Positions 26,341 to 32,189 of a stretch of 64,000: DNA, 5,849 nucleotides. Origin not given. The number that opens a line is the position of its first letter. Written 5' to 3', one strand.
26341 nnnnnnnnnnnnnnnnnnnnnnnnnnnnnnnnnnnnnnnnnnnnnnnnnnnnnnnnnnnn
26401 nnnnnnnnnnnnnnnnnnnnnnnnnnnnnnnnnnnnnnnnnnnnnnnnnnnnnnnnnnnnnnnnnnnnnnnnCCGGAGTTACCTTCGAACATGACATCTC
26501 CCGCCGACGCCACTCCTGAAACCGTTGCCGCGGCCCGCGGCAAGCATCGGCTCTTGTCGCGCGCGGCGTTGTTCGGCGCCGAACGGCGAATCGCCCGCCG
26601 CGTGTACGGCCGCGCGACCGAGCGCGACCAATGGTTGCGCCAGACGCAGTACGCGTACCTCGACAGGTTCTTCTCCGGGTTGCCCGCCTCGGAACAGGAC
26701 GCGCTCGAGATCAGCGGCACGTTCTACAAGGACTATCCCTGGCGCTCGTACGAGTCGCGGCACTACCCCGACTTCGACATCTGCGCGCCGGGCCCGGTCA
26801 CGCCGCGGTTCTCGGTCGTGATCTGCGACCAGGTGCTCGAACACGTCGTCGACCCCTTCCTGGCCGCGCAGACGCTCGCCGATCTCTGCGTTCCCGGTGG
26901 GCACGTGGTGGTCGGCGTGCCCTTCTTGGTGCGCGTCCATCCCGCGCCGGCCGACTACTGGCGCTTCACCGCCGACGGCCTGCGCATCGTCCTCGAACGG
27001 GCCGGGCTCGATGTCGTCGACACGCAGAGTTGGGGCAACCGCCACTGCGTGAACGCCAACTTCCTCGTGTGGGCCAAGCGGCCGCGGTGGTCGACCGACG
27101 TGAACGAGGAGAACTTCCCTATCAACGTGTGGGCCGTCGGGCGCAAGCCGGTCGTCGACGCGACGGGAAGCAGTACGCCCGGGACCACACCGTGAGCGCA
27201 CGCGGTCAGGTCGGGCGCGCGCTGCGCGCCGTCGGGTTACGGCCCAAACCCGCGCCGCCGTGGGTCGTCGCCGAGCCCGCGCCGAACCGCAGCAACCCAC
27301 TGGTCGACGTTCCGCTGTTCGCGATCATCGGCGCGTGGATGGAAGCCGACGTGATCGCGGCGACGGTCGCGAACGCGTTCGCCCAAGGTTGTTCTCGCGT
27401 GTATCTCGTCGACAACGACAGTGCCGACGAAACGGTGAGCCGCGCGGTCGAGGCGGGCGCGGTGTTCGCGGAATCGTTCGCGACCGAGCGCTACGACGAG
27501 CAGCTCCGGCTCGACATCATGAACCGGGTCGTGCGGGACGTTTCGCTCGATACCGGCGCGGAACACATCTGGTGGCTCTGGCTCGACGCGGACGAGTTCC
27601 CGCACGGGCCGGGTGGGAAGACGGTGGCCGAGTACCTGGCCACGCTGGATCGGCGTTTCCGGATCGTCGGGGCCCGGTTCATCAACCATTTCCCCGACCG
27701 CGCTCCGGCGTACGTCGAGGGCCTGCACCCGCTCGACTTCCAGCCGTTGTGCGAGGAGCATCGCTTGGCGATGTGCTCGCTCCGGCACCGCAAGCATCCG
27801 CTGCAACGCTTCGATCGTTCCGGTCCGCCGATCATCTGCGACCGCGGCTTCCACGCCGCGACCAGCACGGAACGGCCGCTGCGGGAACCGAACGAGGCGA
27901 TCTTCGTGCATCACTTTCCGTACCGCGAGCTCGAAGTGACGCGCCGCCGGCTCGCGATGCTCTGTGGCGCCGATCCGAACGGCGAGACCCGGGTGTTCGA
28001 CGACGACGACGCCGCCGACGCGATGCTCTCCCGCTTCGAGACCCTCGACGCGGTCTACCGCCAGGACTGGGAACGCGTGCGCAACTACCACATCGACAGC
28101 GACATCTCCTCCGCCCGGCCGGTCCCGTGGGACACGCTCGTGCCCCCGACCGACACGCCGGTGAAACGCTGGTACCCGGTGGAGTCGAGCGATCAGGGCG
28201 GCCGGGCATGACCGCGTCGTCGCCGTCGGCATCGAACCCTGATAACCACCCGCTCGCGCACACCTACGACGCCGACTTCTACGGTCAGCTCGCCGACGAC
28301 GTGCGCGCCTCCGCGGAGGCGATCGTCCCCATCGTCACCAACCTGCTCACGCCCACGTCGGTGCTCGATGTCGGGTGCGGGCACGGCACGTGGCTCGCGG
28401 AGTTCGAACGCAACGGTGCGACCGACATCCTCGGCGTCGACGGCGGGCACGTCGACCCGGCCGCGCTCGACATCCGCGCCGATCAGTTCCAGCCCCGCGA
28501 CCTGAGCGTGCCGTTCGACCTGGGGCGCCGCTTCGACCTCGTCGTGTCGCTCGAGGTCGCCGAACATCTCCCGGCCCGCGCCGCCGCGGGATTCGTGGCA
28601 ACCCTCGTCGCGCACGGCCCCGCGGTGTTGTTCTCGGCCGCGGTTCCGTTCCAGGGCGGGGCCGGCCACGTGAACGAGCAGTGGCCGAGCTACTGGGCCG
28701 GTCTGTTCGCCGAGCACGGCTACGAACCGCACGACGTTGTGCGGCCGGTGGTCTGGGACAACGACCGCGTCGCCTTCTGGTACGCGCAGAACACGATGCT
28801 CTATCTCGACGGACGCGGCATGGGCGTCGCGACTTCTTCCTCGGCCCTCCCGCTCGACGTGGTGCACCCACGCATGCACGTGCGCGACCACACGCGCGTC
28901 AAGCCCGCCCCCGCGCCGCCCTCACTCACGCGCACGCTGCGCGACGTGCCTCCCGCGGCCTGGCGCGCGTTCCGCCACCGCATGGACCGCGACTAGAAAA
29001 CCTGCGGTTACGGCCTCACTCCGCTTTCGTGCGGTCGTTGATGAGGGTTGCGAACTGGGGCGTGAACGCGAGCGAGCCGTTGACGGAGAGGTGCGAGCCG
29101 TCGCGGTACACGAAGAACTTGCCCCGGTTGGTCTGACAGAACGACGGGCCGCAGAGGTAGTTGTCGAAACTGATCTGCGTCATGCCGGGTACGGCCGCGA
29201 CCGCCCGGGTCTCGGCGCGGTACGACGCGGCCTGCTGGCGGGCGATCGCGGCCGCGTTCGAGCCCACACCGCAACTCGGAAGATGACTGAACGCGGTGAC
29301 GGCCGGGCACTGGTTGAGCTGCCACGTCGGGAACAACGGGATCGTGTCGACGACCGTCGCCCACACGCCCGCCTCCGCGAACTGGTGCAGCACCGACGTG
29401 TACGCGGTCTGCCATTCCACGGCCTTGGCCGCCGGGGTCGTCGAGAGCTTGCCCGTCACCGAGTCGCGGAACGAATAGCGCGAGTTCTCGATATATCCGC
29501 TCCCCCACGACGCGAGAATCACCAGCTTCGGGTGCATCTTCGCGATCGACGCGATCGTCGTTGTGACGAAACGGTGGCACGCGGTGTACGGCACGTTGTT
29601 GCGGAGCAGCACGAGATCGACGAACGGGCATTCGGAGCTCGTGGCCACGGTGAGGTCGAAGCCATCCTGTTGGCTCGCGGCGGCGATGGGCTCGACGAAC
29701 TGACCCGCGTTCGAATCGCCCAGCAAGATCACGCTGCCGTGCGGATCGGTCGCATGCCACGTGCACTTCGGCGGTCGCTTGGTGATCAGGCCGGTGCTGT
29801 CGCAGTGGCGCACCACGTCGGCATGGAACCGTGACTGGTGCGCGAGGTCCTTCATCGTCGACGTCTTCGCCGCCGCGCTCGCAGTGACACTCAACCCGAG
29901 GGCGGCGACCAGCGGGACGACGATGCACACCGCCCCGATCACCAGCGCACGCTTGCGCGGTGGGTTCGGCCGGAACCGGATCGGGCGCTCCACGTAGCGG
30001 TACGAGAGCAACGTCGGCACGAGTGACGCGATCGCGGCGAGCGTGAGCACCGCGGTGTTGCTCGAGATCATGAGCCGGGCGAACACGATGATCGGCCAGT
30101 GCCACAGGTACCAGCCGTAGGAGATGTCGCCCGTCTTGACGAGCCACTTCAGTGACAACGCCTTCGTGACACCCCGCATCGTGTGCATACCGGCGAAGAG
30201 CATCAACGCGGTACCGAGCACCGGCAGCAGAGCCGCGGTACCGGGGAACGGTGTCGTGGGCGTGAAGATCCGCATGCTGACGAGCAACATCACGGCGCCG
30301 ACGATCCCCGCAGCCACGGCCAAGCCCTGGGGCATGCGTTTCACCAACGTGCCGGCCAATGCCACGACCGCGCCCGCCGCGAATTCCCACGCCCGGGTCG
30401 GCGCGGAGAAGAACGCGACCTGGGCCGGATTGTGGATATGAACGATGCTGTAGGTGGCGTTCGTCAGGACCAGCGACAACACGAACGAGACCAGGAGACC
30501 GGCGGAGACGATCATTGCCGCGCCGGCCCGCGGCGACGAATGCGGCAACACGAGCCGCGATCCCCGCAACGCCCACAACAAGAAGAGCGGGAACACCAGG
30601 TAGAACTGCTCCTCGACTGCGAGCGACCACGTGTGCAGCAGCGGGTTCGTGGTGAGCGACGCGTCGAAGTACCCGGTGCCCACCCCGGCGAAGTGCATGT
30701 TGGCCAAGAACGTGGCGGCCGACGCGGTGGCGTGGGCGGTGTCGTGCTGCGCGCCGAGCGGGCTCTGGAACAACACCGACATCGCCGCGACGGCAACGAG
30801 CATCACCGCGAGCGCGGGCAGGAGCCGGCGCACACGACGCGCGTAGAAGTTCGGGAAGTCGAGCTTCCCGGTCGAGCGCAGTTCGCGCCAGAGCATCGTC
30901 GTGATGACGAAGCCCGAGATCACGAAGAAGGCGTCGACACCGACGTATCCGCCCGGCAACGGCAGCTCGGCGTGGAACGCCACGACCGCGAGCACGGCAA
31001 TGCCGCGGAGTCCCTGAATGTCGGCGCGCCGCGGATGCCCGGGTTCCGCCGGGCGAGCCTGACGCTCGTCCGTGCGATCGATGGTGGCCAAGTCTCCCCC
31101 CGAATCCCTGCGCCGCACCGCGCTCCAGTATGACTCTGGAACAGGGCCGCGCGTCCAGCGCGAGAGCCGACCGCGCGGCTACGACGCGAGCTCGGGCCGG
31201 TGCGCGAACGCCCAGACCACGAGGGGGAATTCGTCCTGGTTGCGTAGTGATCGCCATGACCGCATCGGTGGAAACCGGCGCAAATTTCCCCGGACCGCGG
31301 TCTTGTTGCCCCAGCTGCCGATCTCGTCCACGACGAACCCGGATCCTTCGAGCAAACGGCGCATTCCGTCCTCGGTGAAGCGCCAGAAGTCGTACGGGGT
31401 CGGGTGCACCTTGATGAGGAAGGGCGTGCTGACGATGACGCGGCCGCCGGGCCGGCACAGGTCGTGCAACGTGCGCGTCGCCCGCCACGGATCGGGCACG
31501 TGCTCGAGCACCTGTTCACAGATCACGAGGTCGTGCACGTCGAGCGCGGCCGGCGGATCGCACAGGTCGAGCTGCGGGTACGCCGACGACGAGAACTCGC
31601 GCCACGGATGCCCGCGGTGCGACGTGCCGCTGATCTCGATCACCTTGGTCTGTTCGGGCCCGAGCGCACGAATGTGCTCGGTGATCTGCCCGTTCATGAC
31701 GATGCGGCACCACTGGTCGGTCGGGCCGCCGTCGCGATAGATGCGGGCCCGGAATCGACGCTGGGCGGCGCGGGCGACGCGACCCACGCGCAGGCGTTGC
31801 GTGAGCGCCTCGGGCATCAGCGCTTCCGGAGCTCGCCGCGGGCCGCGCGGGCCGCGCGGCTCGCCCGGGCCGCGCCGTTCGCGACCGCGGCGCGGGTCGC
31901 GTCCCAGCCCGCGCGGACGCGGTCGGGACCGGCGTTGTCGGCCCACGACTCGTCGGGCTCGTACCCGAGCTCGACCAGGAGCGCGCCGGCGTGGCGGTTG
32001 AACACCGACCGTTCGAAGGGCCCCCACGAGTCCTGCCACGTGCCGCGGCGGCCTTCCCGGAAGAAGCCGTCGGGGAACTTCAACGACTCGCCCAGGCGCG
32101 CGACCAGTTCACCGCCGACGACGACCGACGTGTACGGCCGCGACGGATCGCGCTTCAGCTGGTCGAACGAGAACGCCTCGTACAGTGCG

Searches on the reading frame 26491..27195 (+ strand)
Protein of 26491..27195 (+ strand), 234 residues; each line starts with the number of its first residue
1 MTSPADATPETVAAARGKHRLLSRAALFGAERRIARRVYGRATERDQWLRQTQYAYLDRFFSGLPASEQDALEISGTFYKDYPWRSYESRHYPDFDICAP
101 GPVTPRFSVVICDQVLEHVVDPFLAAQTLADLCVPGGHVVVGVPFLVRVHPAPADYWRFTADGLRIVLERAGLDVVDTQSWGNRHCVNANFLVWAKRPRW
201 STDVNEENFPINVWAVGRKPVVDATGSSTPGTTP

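Call 8: search_protein_families(library=pfam, proteins=[window:26491-27195:+], max_evalue=0.01)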
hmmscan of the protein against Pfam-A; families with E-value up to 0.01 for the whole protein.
window:26491-27195:+ (234 aa): 2 families
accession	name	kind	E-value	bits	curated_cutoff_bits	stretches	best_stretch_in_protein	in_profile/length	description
PF13489.12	Methyltransf_23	-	2.6e-06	27.7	27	1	88-166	80-152/164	Methyltransferase domain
PF08242.18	Methyltransf_12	-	0.0043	18.2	30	1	72-139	26-98/98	Methyltransferase domain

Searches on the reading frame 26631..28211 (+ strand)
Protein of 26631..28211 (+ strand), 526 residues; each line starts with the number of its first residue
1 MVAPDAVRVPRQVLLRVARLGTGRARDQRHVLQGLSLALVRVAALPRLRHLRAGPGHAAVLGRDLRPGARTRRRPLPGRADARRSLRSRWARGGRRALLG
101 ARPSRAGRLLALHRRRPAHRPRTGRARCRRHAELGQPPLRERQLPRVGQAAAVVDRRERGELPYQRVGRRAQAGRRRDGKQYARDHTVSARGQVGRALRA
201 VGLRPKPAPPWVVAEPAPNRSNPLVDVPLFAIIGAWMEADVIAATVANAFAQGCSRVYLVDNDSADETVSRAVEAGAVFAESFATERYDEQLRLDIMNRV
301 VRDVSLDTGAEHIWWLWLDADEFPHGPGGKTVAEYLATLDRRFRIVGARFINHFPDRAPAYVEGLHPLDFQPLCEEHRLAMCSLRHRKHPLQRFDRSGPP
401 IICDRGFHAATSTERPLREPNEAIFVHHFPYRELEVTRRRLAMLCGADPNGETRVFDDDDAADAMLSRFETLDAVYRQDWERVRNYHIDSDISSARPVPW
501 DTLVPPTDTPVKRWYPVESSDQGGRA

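Call 8: search_protein_families(library=pfam, proteins=[window:26631-28211:+], max_evalue=0.01)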
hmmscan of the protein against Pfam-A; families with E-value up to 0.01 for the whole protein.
window:26631-28211:+ (526 aa): 1 family
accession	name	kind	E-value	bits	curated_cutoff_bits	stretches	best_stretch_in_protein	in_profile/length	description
PF13704.12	Glyco_tranf_2_4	-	1.6e-09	38.6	27.5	1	238-329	3-89/98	Glycosyl transferase family 2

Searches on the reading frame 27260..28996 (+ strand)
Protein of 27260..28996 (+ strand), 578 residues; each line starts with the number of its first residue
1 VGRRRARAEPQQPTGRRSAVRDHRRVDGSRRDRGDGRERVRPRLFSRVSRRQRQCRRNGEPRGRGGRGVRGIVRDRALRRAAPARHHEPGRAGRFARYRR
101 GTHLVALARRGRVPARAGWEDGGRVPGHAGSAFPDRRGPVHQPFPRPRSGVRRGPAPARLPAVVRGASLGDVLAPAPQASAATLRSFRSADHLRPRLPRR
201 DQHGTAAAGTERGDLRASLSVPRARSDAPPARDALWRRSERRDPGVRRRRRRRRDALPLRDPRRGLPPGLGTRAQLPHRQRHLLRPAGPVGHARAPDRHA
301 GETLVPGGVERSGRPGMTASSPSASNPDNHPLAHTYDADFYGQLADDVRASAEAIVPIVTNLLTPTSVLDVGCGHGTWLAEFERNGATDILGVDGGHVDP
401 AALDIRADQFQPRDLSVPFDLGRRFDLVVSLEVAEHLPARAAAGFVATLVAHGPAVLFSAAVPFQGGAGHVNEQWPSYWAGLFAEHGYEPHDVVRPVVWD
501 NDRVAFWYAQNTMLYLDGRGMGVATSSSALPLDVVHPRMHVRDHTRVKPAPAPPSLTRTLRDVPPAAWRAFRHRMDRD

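Call 8: search_protein_families(library=pfam, proteins=[window:27260-28996:+], max_evalue=0.01)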
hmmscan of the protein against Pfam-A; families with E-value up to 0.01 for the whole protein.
window:27260-28996:+ (578 aa): 4 families
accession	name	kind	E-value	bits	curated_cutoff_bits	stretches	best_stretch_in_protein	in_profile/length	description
PF13489.12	Methyltransf_23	-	1.1e-12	48.4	27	1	358-486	16-141/164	Methyltransferase domain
PF13649.12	Methyltransf_25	-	8.8e-06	26.8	27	1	368-446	1-86/97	Methyltransferase domain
PF08242.18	Methyltransf_12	-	5.5e-05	24.3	30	1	369-441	1-82/98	Methyltransferase domain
PF08241.18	Methyltransf_11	-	7.3e-05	23.8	21.2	1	369-442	1-78/95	Methyltransferase domain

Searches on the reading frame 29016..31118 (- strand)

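Call 8: search_protein_families(library=pfam, proteins=[window:29016-31118:-], max_evalue=0.01)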
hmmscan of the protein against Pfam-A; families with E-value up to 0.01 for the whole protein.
window:29016-31118:- (700 aa): 2 families
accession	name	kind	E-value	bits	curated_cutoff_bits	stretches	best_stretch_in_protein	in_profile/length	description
PF01757.29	Acyl_transf_3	-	2.3e-30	106.2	31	1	32-370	2-322/326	Acyltransferase domain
PF19040.6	SGNH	-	3.4e-27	96.2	27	1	450-690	12-247/248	SGNH domain (fused to AT3 domains)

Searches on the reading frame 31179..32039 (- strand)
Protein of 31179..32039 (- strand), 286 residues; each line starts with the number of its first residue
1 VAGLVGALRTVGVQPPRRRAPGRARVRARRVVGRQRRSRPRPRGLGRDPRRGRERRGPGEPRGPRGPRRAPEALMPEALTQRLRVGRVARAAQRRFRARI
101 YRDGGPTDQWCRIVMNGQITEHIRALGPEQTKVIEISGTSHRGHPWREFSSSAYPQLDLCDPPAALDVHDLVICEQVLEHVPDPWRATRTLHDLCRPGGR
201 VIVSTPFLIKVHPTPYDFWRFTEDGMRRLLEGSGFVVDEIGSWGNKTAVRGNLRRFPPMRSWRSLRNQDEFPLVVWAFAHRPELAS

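Call 9: search_protein_families(library=pfam, proteins=[window:31179-32039:-], max_evalue=0.01)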
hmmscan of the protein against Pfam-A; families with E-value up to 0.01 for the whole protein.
window:31179-32039:- (286 aa): 4 families
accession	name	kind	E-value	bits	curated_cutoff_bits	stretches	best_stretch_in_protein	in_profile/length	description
PF13489.12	Methyltransf_23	-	1.1e-08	35.5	27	1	119-208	36-121/164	Methyltransferase domain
PF08241.18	Methyltransf_11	-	4.3e-07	30.9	21.2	1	117-203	8-95/95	Methyltransferase domain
PF08242.18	Methyltransf_12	-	2.9e-06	28.4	30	1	142-201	41-98/98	Methyltransferase domain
PF13847.12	Methyltransf_31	-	0.0047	17.1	27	1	167-206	73-112/145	Methyltransferase domain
